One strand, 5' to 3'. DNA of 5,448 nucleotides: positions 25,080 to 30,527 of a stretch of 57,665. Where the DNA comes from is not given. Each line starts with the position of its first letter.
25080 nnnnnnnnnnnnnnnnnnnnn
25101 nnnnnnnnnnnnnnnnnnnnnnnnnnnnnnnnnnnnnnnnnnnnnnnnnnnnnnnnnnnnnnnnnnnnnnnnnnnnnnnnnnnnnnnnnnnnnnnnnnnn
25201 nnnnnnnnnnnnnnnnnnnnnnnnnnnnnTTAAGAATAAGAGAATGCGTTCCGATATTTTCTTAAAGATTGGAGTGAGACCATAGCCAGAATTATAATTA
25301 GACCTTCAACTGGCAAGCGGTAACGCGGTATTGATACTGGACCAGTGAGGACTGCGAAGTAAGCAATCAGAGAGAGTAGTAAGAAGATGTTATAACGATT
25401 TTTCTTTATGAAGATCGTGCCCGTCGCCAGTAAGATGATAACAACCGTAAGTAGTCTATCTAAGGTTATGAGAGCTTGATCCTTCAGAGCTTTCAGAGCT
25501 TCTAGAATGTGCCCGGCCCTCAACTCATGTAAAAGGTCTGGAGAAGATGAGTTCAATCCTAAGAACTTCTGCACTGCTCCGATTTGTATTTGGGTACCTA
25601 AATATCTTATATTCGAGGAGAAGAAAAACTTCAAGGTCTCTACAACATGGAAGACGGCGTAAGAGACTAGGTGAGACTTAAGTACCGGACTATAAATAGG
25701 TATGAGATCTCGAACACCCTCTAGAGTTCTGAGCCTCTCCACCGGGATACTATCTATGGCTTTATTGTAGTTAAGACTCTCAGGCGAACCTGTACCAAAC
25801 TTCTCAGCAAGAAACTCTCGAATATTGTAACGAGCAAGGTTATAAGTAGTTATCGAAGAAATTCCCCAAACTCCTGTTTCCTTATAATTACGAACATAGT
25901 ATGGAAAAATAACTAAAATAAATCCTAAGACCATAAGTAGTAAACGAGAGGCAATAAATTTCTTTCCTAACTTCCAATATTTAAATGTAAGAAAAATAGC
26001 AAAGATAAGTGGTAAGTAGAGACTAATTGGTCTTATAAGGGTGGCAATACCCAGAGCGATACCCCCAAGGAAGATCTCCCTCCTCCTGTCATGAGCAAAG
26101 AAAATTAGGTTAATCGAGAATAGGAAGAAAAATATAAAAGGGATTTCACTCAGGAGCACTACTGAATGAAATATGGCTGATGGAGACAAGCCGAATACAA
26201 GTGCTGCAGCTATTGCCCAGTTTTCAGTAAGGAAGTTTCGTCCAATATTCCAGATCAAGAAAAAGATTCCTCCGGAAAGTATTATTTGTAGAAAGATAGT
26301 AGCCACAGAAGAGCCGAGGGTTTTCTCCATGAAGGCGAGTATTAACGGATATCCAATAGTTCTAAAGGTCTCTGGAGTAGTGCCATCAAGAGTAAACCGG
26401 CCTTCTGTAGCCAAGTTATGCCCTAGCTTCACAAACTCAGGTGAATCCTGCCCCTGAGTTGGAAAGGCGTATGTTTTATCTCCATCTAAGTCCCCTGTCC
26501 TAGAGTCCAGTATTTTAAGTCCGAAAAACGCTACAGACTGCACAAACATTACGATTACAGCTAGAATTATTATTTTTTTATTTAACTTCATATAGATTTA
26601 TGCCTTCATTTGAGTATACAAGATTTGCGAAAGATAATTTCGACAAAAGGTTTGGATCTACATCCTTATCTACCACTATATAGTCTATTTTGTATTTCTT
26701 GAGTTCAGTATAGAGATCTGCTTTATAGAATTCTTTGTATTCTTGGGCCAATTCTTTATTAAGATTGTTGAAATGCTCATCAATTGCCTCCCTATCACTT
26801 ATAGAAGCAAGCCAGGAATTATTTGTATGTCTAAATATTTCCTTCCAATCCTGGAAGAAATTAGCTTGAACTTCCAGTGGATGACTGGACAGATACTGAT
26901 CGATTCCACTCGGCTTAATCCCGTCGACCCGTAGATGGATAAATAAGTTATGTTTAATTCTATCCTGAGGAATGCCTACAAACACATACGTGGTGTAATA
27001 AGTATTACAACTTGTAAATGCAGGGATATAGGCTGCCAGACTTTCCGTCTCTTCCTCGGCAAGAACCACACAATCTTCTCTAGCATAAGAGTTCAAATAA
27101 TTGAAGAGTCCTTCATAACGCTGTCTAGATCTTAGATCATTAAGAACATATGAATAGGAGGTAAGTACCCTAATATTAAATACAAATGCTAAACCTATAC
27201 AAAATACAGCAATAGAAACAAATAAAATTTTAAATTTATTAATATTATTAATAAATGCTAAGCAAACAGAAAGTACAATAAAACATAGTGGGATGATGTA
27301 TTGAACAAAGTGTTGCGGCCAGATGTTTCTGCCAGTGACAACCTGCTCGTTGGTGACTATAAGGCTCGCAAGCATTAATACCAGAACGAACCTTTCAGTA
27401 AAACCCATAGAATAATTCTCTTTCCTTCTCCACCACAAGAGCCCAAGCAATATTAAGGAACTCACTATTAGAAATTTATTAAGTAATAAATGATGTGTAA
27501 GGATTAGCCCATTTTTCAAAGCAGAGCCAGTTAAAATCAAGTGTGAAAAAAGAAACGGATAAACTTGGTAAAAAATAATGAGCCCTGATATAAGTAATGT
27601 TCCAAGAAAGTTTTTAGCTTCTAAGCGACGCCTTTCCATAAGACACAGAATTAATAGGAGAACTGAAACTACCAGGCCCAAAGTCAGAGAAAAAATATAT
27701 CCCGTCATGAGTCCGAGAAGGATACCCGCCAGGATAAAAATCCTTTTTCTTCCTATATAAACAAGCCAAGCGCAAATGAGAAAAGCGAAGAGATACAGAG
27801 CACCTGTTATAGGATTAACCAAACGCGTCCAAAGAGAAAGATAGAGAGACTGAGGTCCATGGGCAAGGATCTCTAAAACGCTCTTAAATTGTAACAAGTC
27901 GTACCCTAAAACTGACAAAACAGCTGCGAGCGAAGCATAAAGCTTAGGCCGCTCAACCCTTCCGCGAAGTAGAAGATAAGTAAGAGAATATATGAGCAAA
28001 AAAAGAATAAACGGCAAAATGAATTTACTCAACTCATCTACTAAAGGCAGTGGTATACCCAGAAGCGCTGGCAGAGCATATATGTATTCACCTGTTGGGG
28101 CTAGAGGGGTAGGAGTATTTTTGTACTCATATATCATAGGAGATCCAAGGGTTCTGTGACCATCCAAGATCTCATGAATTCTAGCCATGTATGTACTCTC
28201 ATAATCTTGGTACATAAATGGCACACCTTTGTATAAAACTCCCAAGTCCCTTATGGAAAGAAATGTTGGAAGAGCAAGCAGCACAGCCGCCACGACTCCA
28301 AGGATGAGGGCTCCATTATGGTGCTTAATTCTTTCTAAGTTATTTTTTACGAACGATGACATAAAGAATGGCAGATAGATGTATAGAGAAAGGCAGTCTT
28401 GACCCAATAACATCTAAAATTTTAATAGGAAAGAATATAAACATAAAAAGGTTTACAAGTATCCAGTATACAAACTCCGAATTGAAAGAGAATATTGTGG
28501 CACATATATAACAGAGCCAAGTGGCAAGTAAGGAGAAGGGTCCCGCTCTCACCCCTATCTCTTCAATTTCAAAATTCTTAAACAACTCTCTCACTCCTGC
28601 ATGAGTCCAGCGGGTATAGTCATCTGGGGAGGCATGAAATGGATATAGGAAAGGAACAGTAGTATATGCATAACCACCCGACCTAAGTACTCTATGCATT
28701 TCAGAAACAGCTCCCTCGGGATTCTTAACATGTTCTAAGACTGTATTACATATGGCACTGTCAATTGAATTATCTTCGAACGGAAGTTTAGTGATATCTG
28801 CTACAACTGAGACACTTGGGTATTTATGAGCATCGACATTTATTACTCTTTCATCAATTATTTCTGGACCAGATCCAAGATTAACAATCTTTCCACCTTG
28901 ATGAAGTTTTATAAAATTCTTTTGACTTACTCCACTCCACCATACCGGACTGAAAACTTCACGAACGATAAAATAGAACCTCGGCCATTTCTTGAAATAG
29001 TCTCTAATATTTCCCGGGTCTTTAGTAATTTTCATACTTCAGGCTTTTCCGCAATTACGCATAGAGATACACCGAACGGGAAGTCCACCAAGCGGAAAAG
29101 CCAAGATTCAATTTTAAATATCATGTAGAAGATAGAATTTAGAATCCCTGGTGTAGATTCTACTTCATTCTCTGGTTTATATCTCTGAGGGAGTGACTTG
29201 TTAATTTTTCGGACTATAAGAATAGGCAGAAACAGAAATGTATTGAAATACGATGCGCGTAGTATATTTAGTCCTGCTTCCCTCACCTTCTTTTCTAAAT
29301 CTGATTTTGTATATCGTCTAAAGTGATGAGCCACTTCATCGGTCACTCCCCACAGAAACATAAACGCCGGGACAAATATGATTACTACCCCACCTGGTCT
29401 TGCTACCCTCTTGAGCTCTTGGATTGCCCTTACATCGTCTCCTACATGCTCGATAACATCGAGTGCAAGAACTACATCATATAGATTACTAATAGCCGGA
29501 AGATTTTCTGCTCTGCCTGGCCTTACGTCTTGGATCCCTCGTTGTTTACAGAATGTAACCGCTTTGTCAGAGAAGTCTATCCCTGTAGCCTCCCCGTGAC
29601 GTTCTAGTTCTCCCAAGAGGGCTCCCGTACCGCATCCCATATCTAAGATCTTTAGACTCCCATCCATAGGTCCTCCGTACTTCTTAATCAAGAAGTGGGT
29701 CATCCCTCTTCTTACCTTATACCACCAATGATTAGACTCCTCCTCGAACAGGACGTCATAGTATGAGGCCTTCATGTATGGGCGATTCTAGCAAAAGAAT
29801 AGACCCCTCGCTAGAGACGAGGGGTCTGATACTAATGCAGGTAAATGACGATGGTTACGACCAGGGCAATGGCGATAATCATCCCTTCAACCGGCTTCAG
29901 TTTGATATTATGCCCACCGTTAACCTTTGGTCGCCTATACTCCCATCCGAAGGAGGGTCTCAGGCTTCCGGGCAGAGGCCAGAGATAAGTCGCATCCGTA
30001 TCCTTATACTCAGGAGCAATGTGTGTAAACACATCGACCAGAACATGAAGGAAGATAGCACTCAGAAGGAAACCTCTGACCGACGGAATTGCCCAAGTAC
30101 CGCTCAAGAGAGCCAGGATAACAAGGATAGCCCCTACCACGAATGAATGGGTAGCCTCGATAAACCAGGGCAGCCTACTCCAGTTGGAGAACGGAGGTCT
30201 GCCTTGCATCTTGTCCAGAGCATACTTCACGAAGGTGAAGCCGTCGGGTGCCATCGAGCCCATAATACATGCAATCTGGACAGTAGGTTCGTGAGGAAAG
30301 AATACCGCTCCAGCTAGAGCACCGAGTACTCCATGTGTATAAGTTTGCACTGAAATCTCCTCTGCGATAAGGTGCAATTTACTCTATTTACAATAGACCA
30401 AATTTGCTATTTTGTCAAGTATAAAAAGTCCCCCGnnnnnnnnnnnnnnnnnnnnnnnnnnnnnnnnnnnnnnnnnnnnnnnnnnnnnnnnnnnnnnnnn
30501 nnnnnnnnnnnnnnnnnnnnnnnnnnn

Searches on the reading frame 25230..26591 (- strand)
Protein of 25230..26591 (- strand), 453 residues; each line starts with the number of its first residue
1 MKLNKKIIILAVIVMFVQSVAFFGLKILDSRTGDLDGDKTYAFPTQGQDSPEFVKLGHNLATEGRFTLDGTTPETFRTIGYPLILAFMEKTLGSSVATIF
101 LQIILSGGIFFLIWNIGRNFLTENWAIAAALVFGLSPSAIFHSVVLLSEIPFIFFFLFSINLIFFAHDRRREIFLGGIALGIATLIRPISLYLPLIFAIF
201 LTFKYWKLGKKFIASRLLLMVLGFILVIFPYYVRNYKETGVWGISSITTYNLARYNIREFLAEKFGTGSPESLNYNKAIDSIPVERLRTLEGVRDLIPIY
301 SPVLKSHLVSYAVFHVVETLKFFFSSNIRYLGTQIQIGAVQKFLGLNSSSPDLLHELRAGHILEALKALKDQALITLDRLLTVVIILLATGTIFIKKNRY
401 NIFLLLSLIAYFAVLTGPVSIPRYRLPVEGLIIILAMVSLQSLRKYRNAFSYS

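Call 9: search_protein_families(library=pfam, proteins=[window:25230-26591:-])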
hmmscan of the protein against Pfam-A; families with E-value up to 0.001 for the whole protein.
window:25230-26591:- (453 aa): 1 family
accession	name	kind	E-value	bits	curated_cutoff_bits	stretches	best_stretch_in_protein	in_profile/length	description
PF13231.12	PMT_2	-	3.2e-07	31.1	26.1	1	84-228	9-153/160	Dolichyl-phosphate-mannose-protein mannosyltransferase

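Call 32: search_protein_families(library=ncbifam, proteins=[window:25230-26591:-], max_evalue=1e-8)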
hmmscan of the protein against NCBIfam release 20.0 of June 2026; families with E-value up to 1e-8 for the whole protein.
window:25230-26591:- (453 aa): 1 family
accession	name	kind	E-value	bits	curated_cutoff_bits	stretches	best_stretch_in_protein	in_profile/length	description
NF047440.1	LA3751_2_3_fam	subfamily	2.5e-09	36.5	200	1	81-250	85-256/460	LA_3751/LA_3752 family putative glycosyltransferase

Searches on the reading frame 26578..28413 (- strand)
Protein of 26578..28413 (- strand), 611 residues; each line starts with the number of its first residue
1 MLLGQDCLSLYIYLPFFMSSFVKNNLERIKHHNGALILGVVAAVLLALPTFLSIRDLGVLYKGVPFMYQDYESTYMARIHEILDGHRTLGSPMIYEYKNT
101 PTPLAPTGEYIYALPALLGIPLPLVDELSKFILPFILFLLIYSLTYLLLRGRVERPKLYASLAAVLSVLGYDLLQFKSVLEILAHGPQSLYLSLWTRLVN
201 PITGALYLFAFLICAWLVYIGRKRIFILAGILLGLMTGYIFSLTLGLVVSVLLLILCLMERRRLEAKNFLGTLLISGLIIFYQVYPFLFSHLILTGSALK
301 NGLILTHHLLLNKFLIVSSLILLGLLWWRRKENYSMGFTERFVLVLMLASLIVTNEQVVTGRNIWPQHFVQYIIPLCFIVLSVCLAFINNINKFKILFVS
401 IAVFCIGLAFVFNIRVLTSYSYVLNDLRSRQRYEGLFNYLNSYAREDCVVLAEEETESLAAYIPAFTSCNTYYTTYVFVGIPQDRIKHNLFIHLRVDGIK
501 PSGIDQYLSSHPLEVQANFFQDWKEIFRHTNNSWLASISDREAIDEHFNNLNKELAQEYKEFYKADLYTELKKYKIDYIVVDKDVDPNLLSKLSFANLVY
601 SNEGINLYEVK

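Call 9: search_protein_families(library=pfam, proteins=[window:26578-28413:-])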
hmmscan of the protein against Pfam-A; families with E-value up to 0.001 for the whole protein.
window:26578-28413:- (611 aa): 0 families

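Call 36: search_protein_families(library=ncbifam, proteins=[window:26578-28413:-], max_evalue=0.001)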
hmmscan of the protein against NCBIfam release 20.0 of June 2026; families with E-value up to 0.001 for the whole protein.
window:26578-28413:- (611 aa): 0 families

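Call 68: search_protein_families(library=pfam, proteins=[window:26578-28413:-], max_evalue=0.1)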
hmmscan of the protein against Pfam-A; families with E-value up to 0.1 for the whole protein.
window:26578-28413:- (611 aa): 1 family
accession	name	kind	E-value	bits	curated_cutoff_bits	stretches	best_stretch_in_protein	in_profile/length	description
PF24672.1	DUF7654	-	0.019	15.1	27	1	568-610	99-141/145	Domain of unknown function (DUF7654)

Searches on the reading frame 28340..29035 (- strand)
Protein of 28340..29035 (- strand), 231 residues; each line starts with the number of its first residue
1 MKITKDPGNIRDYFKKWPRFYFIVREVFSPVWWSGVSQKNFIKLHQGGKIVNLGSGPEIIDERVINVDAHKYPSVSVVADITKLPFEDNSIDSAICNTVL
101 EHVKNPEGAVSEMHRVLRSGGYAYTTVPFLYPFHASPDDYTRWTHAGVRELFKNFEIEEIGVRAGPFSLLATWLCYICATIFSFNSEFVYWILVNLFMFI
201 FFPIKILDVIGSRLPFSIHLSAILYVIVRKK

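Call 9: search_protein_families(library=pfam, proteins=[window:28340-29035:-])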
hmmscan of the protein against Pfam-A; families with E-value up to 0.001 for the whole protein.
window:28340-29035:- (231 aa): 6 families
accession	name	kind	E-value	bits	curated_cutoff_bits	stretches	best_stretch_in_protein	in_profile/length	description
PF08241.18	Methyltransf_11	-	7e-16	59.1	21.2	1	62-124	28-94/95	Methyltransferase domain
PF13649.12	Methyltransf_25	-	1.9e-08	35.3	27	1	76-121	50-97/97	Methyltransferase domain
PF13847.12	Methyltransf_31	-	1.9e-08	34.6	27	1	46-125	27-109/145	Methyltransferase domain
PF13489.12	Methyltransf_23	-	2e-07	31.3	27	1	71-153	46-143/164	Methyltransferase domain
PF05148.21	Methyltransf_8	-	6.6e-06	26.6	27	1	62-124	94-155/219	Hypothetical methyltransferase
PF08242.18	Methyltransf_12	-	2e-05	25.7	30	1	80-122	57-97/98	Methyltransferase domain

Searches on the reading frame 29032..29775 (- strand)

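Call 9: search_protein_families(library=pfam, proteins=[window:29032-29775:-])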
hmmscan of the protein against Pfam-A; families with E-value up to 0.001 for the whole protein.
window:29032-29775:- (247 aa): 7 families
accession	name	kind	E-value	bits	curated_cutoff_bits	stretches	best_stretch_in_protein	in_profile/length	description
PF08241.18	Methyltransf_11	-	1.9e-20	73.8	21.2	1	44-133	1-95/95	Methyltransferase domain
PF13649.12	Methyltransf_25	-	1.3e-15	58.3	27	1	43-129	1-97/97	Methyltransferase domain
PF13847.12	Methyltransf_31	-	1.2e-14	54.6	27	1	39-137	3-113/145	Methyltransferase domain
PF13489.12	Methyltransf_23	-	7.3e-14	52.3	27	1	31-172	14-162/164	Methyltransferase domain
PF08242.18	Methyltransf_12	-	2.4e-13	51.1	30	1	44-131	1-98/98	Methyltransferase domain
PF07021.18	MetW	-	8.9e-09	35.7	21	1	39-144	14-117/193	Methionine biosynthesis protein MetW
PF01209.24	Ubie_methyltran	-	8.6e-06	25.7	20.1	1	31-133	40-151/233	ubiE/COQ5 methyltransferase family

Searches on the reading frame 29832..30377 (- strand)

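Call 9: search_protein_families(library=pfam, proteins=[window:29832-30377:-])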
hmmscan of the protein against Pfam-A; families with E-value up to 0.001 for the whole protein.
window:29832-30377:- (181 aa): 1 family
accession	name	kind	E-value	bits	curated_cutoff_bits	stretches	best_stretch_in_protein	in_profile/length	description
PF04307.19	YdjM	-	1.7e-05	24.9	29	1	12-144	3-131/176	YdjM inner membrane protein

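Call 34: search_protein_families(library=pfam, proteins=[window:29832-30377:-], max_evalue=0.00001)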
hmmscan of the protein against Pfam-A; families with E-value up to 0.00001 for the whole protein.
window:29832-30377:- (181 aa): 0 families

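Call 68: search_protein_families(library=pfam, proteins=[window:29832-30377:-], max_evalue=0.1)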
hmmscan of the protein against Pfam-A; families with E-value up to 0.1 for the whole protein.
window:29832-30377:- (181 aa): 2 families
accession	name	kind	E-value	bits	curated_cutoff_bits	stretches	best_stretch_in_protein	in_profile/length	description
PF04307.19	YdjM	-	1.7e-05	24.9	29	1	12-144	3-131/176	YdjM inner membrane protein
PF00882.24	Zn_dep_PLPC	-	0.04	14.3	26.8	0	36-123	28-100/167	Zinc dependent phospholipase C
